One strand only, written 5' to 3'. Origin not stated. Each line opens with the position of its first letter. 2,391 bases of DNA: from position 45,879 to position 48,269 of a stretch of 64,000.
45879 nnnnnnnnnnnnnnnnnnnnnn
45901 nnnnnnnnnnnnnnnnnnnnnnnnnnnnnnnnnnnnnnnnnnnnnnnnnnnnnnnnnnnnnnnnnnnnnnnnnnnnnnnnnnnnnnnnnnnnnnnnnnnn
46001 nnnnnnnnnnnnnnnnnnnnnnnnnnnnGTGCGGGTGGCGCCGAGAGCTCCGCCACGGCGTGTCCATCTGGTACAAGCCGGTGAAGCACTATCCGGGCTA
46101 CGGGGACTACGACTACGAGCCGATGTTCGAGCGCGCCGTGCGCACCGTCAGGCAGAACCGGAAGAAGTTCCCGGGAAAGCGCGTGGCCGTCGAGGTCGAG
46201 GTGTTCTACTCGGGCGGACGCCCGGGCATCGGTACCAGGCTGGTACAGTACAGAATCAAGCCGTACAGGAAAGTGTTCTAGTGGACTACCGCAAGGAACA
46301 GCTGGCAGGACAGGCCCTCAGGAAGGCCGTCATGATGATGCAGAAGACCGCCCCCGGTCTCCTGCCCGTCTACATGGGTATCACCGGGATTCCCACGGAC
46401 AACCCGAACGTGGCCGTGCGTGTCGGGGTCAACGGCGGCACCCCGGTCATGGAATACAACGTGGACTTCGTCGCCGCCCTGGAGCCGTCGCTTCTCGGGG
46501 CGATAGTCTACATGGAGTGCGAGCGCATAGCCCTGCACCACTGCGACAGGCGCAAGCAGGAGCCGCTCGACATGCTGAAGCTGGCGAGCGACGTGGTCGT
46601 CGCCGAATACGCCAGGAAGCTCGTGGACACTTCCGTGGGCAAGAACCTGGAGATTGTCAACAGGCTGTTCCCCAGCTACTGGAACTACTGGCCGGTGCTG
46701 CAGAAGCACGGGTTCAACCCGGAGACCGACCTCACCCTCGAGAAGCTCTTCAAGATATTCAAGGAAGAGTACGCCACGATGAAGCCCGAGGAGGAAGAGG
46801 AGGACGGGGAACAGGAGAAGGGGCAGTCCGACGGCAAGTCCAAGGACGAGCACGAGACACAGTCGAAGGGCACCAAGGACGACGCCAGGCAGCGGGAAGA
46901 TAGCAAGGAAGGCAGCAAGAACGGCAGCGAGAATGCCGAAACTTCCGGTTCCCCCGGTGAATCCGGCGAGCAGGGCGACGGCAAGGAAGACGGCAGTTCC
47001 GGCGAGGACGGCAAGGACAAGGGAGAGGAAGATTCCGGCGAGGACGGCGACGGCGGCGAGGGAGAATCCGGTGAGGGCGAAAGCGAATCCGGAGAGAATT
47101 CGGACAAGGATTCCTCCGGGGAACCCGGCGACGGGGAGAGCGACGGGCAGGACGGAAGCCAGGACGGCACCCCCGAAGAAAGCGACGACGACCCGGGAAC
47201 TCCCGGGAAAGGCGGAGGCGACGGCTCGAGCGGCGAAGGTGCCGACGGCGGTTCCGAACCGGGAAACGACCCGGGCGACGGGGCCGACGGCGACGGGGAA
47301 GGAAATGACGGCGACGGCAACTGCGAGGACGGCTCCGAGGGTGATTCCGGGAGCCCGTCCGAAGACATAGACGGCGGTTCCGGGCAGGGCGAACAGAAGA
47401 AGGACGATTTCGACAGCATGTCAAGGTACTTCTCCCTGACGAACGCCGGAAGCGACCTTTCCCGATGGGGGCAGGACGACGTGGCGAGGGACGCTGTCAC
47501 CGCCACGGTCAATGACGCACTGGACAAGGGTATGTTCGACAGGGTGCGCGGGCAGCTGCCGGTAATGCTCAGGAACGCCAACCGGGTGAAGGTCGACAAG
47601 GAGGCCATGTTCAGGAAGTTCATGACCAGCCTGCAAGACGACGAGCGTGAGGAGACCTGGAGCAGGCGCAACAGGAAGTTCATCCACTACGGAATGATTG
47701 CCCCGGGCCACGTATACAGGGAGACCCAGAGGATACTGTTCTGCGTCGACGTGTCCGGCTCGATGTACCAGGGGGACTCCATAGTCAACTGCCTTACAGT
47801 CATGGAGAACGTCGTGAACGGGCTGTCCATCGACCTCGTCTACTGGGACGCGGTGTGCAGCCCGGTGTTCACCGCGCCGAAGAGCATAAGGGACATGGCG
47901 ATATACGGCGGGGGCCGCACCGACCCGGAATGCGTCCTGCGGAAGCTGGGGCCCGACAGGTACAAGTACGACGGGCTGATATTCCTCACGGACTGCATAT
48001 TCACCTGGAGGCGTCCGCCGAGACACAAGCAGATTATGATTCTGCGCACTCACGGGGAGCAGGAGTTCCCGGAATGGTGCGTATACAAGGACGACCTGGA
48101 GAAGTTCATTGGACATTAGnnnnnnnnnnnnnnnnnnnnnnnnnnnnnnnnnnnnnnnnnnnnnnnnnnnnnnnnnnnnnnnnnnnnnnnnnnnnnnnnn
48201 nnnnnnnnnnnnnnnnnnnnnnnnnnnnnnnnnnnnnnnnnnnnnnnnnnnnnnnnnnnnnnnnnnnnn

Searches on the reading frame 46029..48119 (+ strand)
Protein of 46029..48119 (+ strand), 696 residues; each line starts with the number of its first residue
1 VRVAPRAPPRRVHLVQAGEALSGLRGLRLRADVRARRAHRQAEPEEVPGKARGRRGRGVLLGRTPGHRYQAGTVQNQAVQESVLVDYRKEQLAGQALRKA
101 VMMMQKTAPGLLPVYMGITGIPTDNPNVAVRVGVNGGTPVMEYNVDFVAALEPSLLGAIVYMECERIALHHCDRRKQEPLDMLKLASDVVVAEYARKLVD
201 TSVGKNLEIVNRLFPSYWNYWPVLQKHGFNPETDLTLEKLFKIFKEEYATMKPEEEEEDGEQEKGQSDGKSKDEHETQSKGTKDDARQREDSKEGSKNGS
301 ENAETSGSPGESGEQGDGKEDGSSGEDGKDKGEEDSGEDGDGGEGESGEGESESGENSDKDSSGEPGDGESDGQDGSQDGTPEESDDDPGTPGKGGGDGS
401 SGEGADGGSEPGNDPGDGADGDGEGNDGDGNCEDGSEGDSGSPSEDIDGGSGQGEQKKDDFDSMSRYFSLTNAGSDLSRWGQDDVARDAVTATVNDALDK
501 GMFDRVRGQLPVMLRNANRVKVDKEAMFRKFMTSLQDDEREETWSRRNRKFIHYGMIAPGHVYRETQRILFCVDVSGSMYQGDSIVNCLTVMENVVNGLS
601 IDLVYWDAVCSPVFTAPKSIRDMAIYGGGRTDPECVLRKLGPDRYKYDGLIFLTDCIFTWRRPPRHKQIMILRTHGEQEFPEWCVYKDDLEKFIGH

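Call 19: search_protein_families(library=pfam, proteins=[window:46029-48119:+], max_evalue=0.01)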
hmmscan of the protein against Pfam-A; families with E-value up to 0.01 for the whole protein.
window:46029-48119:+ (696 aa): 1 family
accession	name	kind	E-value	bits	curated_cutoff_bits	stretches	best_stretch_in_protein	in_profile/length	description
PF13203.12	DUF2201_N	-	0.0038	17.3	23.2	0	483-554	187-263/271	Putative metallopeptidase domain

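Call 42: search_protein_families(library=phrogs, proteins=[window:46029-48119:+], max_evalue=0.01)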
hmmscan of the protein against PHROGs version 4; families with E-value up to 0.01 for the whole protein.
window:46029-48119:+ (696 aa): 1 family
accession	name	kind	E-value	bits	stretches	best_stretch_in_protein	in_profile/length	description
phrog_1314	-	DNA, RNA and nucleotide metabolism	3.8e-26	93.1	2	442-666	172-368/394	HNH endonuclease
